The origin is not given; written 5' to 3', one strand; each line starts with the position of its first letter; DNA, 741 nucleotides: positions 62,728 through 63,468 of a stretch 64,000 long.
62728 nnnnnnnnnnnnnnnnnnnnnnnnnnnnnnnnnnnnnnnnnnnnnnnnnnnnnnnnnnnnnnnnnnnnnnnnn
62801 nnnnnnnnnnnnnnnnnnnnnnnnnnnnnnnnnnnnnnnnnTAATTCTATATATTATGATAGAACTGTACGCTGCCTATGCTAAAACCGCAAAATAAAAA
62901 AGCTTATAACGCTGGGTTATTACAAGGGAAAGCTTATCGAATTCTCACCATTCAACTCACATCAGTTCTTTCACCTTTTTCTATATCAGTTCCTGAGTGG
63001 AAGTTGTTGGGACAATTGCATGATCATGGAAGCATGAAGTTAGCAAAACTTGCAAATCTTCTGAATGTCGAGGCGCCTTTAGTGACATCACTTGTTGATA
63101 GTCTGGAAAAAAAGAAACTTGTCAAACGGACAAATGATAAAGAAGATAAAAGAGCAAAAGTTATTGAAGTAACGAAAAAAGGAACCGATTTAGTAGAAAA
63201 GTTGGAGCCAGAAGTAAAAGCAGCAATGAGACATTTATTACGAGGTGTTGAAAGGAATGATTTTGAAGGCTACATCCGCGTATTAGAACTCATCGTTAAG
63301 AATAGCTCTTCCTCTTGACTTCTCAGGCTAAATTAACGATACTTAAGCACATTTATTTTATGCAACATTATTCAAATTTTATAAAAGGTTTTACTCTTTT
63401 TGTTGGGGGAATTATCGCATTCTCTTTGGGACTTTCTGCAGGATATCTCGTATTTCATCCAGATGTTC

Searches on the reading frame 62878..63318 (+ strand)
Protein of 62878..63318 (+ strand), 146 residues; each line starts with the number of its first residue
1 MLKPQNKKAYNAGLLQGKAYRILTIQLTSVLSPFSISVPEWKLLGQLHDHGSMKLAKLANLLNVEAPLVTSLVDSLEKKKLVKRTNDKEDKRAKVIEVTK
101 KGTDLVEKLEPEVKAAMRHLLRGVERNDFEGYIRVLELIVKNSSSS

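Call 91: search_protein_families(library=pfam, proteins=[window:62878-63318:+], max_evalue=0.001)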
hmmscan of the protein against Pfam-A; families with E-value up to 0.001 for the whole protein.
window:62878-63318:+ (146 aa): 5 families
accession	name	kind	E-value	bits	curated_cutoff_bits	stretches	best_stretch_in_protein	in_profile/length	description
PF01047.28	MarR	-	2.1e-15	56.8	24.6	1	36-93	1-58/59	MarR family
PF12802.13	MarR_2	-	1.5e-09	38.3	27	1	36-93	3-61/61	MarR family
PF13463.12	HTH_27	-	3.2e-07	31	22.2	1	44-102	9-68/68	Winged helix DNA-binding domain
PF22381.2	Staph_reg_Sar_Rot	-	1.3e-06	28.9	27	1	30-109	6-85/85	Transcriptional regulator SarA/Rot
PF25212.1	HVO_A0114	-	0.00066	19.9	27.6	0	39-92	23-76/84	HVO_A0114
